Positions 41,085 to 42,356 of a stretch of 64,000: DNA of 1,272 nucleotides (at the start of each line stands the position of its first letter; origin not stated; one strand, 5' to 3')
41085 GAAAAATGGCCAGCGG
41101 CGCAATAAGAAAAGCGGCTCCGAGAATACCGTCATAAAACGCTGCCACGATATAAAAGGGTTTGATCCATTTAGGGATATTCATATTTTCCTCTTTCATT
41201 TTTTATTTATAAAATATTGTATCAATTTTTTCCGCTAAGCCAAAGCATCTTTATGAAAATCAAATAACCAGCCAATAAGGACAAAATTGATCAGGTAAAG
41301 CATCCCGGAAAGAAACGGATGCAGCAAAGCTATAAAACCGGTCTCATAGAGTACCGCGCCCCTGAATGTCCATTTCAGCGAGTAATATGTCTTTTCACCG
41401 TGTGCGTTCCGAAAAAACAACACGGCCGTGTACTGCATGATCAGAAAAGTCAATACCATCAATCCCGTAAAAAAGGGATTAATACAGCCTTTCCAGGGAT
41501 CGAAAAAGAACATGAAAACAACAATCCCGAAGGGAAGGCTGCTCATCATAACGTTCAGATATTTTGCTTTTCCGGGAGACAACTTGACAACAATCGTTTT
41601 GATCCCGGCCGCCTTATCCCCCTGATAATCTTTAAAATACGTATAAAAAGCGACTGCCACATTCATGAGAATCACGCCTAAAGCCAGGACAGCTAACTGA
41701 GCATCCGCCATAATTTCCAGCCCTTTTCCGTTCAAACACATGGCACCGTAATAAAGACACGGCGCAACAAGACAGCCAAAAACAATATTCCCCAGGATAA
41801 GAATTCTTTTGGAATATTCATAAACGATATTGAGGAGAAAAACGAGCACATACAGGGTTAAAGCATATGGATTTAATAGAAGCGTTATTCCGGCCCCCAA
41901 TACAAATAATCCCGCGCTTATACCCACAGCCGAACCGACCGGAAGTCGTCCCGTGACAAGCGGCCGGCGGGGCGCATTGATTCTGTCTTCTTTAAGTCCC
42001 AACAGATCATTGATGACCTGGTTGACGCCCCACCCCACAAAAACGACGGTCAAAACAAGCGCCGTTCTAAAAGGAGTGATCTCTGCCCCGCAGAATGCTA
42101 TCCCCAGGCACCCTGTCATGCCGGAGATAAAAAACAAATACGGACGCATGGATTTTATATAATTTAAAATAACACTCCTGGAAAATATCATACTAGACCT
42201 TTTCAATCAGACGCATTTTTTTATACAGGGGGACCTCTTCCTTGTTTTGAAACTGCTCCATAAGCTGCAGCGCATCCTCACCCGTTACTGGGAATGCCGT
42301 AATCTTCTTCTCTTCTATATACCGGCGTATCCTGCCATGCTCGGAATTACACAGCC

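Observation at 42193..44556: Unusual single-polypeptide fusion of an extended-SDR (epimerase/CerR-like) domain with a radical SAM-SPASM domain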

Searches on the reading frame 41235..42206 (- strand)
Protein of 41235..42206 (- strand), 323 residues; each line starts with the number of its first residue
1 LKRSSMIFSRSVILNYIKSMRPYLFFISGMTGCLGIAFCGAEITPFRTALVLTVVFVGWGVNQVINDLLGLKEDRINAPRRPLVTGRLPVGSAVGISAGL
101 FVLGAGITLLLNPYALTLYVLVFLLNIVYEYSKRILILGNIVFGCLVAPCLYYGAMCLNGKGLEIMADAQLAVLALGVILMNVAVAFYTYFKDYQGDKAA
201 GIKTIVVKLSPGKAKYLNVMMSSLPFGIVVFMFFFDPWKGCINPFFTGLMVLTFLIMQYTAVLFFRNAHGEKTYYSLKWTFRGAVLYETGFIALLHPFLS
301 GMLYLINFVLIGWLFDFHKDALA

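Call 5: search_protein_families(library=pfam, proteins=[window:41235-42206:-], max_evalue=0.01)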
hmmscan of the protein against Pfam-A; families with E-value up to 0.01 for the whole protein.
window:41235-42206:- (323 aa): 1 family
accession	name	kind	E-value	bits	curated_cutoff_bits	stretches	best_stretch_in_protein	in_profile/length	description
PF01040.23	UbiA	-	2e-28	99.8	34.2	1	31-273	4-243/250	UbiA prenyltransferase family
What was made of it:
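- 41235..42206 (-): UbiA-family prenyltransferase, closest to DGGGP synthase. The likely start is the ATG at 42191, one base after the stop of the fused ORF. Pfam UbiA, E 2e-28 (call 5).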

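Call 6: search_protein_families(library=ncbifam, proteins=[window:41235-42206:-], max_evalue=0.01)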
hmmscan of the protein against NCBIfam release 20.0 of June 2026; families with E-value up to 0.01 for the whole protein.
window:41235-42206:- (323 aa): 25 families
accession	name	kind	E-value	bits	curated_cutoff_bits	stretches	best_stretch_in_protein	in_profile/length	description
NF009523.0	PRK12884.1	equivalog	1.3e-26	93.5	269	1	16-286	7-268/279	prenyltransferase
NF009522.0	PRK12883.1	equivalog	4.5e-22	78.9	353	1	16-273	6-252/279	geranylgeranylglycerol-phosphate geranylgeranyltransferase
NF009521.0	PRK12882.1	equivalog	1.5e-20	73.6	296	1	15-265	7-250/280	geranylgeranylglycerol-phosphate geranylgeranyltransferase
NF005742.0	PRK07566.1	equivalog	5.5e-15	55.3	313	1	49-261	66-276/315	chlorophyll synthase ChlG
TIGR01475.1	ubiA_other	subfamily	1.7e-13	50.7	180.8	1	35-261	24-248/282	UbiA-like polyprenyltransferase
TIGR01476.1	chlor_syn_BchG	subfamily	2.8e-13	50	212.3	1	57-277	49-265/283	(bacterio)chlorophyll synthase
NF009058.0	PRK12392.1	subfamily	7.8e-11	41.6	494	1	48-251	49-264/333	bacteriochlorophyll c synthase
NF009609.0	PRK13106.1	equivalog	1.6e-09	37.6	349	1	41-277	43-281/301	prenyltransferase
TIGR01474.1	ubiA_proteo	equivalog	2e-09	37.4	275.45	1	34-263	25-251/282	4-hydroxybenzoate octaprenyltransferase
NF009512.0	PRK12872.1-1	equivalog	1.9e-08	34.2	278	1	49-282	43-285/303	geranylgeranylglycerol-phosphate geranylgeranyltransferase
NF009513.0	PRK12872.1-3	equivalog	2.7e-08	33.7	288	1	50-274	58-272/293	prenyltransferase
NF006088.0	PRK08238.1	equivalog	9.1e-08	31.2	351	1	64-156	245-340/482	UbiA family prenyltransferase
NF035940.1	prenyl_rel_EboC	equivalog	3.7e-07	29.8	250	1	50-154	44-148/292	UbiA-like protein EboC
NF009524.0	PRK12886.1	equivalog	1.4e-06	27.9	387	1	60-262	60-252/291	prenyltransferase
TIGR02056.1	ChlG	equivalog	2.1e-06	27.6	436.45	1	59-227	67-241/306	chlorophyll synthase ChlG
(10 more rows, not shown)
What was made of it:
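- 41235..42206 (-): NCBIfam DGGGPS-type models score below cut-off (call 6).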

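Call 28: list_cluster_members(proteins=[P0001, window:41235-42206:-, window:45470-46783:-, window:34597-36399:-])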
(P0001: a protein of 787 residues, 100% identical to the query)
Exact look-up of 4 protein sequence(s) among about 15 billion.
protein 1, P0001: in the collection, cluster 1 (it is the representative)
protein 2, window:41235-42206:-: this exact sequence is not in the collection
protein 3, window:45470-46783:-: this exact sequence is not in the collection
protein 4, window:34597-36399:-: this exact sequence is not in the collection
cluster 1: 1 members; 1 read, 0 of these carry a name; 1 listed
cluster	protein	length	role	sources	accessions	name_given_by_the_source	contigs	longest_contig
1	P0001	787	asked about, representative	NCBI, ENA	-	-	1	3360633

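Call 34: search_solved_structures(query=window:41235-42206:-, max_evalue=0.001)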
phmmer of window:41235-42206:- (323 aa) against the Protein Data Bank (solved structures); distinct sequences matched with E-value up to 0.001: 4.
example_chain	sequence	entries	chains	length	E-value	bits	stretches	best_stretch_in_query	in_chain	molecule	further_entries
6m31_A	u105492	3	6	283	3.7e-14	56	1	16-233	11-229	Digeranylgeranylglyceryl phosphate synthase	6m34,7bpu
4od4_A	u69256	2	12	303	3e-09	39.9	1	34-261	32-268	4-hydroxybenzoate octaprenyltransferase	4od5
9sas_C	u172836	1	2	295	5.6e-06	29.1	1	57-236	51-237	Chlorophyll a synthase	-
9sau_C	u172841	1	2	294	7.4e-06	28.7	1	57-236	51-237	Chlorophyll a synthase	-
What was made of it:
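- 41235..42206 (-): PDB 6m31 (DGGGP synthase), E 4e-14 (call 34).
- Closest known: Archaeal digeranylgeranylglyceryl phosphate. Same: It is the best solved relative (6m31, E 4e-14, call 34) and gives the best NCBIfam models (call 6).
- The UbiA is closest to DGGGP synthase (calls 6, 34).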

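Call 82: find_homologous_proteins(query=window:41235-42206:-, max_evalue=1e-15)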
Query window:41235-42206:- (323 aa): 175 proteins with E <= 1e-15 among 8000 candidates; the best 120 are listed.
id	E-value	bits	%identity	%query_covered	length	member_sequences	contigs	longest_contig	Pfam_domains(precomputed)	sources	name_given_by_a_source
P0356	2.1e-205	699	100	98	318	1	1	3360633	PF01040.24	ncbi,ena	-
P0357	3.1e-146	505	71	98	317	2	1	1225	PF01040.24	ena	-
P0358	8.3e-126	438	62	100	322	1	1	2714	PF01040.24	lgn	-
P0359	1.5e-122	427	59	100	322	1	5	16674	PF01040.24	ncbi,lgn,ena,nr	ncbi:MAG: UbiA family prenyltransferase [Candidatus Omnitrophica bacterium]|nr:UbiA family prenyltra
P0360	1.5e-122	427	62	96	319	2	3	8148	PF01040.24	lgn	-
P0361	1.9e-121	423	59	100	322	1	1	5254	PF01040.24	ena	-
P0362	2.8e-121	423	61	95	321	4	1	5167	PF01040.24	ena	-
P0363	7.4e-121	421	60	98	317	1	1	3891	PF01040.24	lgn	-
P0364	8.6e-121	421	62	99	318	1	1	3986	PF01040.24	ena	-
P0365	1.1e-119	418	62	100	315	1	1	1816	PF01040.24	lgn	-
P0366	1.8e-119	417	60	98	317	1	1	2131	PF01040.24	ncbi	-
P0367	1.7e-118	414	61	99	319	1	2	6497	PF01040.24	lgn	-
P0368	1.4e-117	411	64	94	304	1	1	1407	PF01040.24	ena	-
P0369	1.2e-116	408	62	94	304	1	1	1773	PF01040.24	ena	-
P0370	3.8e-116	406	58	100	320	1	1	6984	PF01040.24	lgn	-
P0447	1.6e-57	213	39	95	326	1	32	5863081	PF01040.24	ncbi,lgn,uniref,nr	ncbi:4-hydroxybenzoate polyprenyltransferase-like prenyltransferase [Desulfosporosinus orientis DSM 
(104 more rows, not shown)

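Call 83: find_encoding_contigs(protein=P0447, flank=10000, max_places=1)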
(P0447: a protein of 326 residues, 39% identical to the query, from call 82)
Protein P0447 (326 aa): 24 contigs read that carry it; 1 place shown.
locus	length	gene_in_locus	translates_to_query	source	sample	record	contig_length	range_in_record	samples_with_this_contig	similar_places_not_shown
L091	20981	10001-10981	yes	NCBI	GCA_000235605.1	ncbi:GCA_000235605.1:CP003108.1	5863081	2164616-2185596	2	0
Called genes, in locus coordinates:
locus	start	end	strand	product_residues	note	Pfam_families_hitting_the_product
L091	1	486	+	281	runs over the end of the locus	PF02463:SMC_N, PF00005:ABC_tran, PF13304:AAA_21 (weak)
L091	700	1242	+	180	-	PF11553:DUF3231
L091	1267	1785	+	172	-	PF11553:DUF3231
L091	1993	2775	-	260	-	PF00378:ECH_1, PF16113:ECH_2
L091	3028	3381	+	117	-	PF01751:Toprim, PF13155:Toprim_2 (faint)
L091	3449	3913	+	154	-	PF09719:C_GCAxxG_C_C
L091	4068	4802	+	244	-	PF03824:NicO, PF13386:DsbD_2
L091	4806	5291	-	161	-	PF03264:Cytochrom_NNT, PF02085:Cytochrom_CIII (faint), PF22113:Mtrc-MtrF_II-IV_dom (weak), PF14537:Cytochrom_c3_2 (faint)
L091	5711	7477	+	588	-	PF22673:MCP-like_PDC_1, PF00015:MCPsignal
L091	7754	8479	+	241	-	PF00484:Pro_CA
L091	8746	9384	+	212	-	PF09335:VTT_dom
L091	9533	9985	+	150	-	PF12844:HTH_19, PF01381:HTH_3 (weak)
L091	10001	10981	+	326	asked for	PF01040:UbiA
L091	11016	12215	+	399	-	PF00724:Oxidored_FMN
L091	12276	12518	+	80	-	PF00550:PP-binding (weak)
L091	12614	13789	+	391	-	PF00155:Aminotran_1_2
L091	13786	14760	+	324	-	PF00781:DAGK_cat, PF19279:YegS_C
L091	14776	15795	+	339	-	PF00586:AIRS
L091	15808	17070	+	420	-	PF00109:ketoacyl-synt, PF00108:Thiolase_N (faint), PF02801:Ketoacyl-synt_C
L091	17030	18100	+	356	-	PF01073:3Beta_HSD, PF01370:Epimerase, PF02719:Polysacc_synt_2, PF04321:RmlD_sub_bind (weak), PF05368:NmrA, PF13460:NAD_binding_10, PF16363:GDP_Man_Dehyd, PF07993:NAD_binding_4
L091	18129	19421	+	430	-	PF04055:Radical_SAM, PF13186:SPASM (weak)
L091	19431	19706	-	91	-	-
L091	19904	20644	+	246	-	PF00112:Peptidase_C1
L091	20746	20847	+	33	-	-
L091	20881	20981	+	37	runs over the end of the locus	-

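Call 93: search_protein_families(library=pfam, proteins=[L091:12276-12518:+, L091:9533-9985:+], max_evalue=0.01)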
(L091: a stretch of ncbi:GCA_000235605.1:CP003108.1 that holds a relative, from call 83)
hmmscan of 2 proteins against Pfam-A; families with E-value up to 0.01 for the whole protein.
L091:12276-12518:+ (80 aa): 1 family
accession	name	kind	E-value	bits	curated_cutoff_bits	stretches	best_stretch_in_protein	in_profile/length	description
PF00550.31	PP-binding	-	1.6e-06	28.7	20.8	1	6-68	2-64/67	Phosphopantetheine attachment site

L091:9533-9985:+ (150 aa): 4 families
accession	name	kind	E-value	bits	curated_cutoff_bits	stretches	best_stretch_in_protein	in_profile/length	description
PF12844.13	HTH_19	-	3.6e-09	36.8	30.2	1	14-52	2-40/64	Helix-turn-helix domain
PF01381.28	HTH_3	-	4.1e-07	30.4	23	1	16-50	1-35/55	Helix-turn-helix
PF13560.12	HTH_31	-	0.00012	22.7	27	1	15-63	5-54/64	Helix-turn-helix domain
PF13413.12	HTH_25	-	0.0075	16.5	24.6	0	16-49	2-35/62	Helix-turn-helix domain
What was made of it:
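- Closest known: Bacterial sphingolipid core pathway. Same: D. orientis adds a dedicated ACP (calls 83, 93).
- D. orientis adds a dedicated ACP and a ketosynthase (calls 83, 93).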
